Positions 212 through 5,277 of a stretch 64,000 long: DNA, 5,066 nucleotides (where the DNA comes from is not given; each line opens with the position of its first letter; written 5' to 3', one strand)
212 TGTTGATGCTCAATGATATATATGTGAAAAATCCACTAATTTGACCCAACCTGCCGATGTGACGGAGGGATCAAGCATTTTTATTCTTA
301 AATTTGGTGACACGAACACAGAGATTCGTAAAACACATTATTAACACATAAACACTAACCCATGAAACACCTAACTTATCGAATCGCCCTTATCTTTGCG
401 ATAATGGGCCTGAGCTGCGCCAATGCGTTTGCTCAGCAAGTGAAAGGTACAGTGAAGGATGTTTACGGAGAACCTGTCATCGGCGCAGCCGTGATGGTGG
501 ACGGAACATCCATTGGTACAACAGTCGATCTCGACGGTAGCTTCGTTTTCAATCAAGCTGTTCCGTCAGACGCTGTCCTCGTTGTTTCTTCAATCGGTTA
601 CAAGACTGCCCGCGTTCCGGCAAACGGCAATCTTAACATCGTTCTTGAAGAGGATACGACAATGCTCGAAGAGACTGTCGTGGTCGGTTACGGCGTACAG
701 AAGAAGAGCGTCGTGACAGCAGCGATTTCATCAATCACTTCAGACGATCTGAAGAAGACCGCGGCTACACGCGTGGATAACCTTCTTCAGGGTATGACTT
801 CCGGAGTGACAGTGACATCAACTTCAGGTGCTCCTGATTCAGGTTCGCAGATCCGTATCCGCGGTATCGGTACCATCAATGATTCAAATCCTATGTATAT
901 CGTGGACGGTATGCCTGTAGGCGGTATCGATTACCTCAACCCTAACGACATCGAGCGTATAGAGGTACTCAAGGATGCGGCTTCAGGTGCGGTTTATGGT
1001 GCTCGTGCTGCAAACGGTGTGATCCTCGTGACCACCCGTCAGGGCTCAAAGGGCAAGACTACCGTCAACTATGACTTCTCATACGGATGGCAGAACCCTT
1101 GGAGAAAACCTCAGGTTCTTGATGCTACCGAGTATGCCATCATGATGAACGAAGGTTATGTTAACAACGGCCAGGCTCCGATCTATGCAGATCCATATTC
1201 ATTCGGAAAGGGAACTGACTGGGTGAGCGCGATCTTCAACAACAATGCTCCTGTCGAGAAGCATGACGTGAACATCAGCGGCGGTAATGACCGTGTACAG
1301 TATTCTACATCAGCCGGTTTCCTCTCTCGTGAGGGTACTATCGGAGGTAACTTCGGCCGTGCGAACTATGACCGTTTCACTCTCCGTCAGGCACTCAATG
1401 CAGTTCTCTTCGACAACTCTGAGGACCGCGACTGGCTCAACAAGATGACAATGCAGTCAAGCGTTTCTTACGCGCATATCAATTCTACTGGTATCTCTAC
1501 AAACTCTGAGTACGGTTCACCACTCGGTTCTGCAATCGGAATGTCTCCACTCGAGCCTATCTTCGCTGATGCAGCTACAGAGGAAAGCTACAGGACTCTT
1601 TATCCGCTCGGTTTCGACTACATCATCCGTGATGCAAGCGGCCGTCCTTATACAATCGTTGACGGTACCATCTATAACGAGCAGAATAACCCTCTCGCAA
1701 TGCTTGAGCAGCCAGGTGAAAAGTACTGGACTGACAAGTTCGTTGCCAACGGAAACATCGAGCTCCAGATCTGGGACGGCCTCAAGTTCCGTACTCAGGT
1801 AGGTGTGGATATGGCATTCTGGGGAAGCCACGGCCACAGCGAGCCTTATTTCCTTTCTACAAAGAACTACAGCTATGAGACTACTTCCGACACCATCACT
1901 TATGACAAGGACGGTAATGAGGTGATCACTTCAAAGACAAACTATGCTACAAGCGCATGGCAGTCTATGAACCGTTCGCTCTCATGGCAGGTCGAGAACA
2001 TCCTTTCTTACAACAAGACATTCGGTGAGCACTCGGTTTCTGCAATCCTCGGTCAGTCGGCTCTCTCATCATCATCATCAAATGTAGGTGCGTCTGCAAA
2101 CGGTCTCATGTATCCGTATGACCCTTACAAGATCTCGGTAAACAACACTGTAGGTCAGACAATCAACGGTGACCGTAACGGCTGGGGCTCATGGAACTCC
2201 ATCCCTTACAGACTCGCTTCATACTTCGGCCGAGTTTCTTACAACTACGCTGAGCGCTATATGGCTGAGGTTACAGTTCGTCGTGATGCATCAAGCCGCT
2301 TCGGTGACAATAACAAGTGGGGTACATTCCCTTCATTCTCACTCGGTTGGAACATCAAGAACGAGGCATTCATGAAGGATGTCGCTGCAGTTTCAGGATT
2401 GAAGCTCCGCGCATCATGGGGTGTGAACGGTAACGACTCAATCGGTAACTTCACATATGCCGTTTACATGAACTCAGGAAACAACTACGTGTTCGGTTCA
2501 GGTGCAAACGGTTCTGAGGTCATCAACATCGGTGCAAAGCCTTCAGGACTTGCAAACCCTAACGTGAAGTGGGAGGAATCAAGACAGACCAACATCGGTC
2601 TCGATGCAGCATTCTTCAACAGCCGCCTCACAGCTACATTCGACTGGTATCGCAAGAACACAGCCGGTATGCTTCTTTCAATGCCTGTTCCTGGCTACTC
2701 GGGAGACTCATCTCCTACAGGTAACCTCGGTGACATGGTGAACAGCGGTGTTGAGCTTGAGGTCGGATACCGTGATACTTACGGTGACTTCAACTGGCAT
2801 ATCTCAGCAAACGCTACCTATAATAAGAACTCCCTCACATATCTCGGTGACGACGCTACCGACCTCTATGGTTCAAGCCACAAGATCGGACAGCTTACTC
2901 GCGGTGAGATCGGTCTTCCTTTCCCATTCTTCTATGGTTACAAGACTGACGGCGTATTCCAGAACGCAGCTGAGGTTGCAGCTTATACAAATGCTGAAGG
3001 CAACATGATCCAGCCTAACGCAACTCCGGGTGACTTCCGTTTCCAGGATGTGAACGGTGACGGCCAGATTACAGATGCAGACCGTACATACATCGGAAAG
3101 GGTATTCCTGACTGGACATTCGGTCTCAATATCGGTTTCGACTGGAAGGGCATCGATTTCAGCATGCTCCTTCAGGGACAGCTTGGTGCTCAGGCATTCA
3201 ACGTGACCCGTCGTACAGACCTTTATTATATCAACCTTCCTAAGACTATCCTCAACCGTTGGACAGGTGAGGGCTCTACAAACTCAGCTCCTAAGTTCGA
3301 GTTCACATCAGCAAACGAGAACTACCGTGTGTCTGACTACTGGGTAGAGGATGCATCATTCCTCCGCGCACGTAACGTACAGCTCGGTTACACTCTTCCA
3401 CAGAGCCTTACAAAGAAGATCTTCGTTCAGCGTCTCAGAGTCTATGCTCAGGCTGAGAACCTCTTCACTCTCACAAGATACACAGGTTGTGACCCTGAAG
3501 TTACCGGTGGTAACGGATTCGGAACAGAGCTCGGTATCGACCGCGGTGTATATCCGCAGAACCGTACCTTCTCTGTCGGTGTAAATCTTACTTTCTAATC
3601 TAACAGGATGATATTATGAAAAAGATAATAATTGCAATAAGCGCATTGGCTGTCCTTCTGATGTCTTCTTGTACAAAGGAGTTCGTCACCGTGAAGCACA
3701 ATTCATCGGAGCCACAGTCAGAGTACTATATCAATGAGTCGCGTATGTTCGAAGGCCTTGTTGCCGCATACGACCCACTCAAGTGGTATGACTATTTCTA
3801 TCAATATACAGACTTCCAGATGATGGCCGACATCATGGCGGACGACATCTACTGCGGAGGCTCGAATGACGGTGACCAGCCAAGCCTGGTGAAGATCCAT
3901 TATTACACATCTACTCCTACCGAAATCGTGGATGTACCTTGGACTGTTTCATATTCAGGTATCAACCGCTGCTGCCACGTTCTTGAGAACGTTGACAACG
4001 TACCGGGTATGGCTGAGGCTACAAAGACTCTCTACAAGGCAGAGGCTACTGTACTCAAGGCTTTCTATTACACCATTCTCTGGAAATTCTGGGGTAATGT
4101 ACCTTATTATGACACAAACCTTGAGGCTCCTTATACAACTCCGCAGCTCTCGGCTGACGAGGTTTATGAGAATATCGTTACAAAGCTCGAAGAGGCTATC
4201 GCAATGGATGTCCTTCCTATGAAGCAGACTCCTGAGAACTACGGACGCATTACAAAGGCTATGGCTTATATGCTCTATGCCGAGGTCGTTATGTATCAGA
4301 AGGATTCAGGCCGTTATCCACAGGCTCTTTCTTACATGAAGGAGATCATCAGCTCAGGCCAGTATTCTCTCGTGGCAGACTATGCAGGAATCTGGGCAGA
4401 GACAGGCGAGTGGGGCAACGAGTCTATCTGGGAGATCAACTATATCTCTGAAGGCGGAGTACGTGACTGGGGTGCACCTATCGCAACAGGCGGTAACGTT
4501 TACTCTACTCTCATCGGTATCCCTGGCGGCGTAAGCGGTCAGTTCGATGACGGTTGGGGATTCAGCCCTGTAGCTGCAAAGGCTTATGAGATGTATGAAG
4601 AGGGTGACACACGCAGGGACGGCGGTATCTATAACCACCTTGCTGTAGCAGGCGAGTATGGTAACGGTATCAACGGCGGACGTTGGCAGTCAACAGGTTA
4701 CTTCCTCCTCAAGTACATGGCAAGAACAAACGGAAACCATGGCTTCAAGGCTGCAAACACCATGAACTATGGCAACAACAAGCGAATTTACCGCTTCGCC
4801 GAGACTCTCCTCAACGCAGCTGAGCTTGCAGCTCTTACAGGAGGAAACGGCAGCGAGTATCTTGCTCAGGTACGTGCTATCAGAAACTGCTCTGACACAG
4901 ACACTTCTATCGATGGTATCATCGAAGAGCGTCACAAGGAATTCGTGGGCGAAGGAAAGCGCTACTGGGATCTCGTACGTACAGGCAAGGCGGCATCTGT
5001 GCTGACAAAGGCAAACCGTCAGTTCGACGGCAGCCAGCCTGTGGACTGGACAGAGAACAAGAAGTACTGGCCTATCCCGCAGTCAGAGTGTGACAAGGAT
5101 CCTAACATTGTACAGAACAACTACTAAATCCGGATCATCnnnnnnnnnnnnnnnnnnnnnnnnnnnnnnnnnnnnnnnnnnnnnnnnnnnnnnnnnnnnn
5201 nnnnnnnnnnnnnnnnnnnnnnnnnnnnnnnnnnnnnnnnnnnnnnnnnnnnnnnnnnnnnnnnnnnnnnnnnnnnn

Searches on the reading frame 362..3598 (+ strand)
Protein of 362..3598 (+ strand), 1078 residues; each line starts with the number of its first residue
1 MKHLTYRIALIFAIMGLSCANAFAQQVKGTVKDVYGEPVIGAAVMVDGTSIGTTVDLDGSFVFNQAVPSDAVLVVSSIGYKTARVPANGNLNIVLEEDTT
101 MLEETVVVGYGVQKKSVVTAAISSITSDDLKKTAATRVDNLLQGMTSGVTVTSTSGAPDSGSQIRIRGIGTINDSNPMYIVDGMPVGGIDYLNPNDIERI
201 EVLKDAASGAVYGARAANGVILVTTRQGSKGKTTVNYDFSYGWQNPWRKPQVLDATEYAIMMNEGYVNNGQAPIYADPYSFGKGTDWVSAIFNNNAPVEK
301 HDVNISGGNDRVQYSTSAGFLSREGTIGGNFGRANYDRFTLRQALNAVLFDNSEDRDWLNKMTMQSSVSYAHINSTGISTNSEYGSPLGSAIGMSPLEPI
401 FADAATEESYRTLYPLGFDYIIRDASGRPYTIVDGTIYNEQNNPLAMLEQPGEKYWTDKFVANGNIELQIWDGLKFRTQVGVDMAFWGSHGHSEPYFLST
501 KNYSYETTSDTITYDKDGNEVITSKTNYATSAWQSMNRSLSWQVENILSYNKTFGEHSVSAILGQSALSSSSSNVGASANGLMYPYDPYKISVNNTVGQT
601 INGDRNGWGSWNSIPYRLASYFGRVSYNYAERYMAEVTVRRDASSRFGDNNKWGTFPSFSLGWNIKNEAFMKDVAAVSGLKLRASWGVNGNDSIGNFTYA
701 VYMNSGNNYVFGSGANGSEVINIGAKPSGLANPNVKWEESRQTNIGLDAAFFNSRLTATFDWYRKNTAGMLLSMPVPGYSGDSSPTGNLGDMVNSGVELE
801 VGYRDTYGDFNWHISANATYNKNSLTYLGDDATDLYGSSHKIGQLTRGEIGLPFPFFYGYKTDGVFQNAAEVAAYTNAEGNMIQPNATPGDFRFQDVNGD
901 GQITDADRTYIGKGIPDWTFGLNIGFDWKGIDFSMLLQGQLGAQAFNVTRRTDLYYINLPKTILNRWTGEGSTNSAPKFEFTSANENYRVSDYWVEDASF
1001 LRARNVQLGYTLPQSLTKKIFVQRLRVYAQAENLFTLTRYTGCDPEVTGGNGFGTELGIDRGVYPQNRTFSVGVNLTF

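Call 3: search_protein_families(library=pfam, proteins=[window:362-3598:+], max_evalue=0.01)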
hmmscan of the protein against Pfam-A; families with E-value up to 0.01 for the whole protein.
window:362-3598:+ (1078 aa): 3 families
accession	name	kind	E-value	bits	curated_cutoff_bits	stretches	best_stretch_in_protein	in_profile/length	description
PF07715.20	Plug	-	2.4e-22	79.9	23.9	1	116-220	3-107/107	TonB-dependent Receptor Plug Domain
PF13715.12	CarbopepD_reg_2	-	5.2e-14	52.5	32.2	1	27-107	1-88/88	CarboxypepD_reg-like domain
PF13620.12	CarboxypepD_reg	-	1.6e-10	41.6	32.3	1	26-86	1-65/82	Carboxypeptidase regulatory-like domain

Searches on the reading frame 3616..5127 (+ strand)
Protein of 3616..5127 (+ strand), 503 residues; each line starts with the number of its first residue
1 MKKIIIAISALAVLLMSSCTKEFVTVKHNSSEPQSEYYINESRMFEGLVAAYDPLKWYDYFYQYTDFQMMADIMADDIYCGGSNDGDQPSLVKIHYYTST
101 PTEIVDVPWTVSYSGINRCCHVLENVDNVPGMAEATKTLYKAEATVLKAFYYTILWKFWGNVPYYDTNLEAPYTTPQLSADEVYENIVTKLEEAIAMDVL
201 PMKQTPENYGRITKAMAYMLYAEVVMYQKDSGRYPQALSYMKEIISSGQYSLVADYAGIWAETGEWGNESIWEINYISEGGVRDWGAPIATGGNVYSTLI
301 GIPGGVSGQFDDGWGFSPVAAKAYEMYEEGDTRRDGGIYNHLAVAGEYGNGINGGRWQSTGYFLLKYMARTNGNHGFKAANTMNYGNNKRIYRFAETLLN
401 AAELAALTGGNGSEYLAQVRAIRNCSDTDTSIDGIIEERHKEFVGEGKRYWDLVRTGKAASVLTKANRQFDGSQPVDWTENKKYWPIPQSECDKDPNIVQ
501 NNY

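Call 3: search_protein_families(library=pfam, proteins=[window:3616-5127:+], max_evalue=0.01)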
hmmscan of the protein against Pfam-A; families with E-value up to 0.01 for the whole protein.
window:3616-5127:+ (503 aa): 3 families
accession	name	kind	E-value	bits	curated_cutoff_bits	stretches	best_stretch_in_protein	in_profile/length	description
PF07980.17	SusD_RagB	-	5.8e-24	85.7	23.1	1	329-502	78-295/297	SusD family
PF14322.12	SusD-like_3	-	5.1e-13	50.1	27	1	95-224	65-189/191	Starch-binding associating with outer membrane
PF12771.13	SusD-like_2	-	1.9e-07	30.7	27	1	95-197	48-149/415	Starch-binding associating with outer membrane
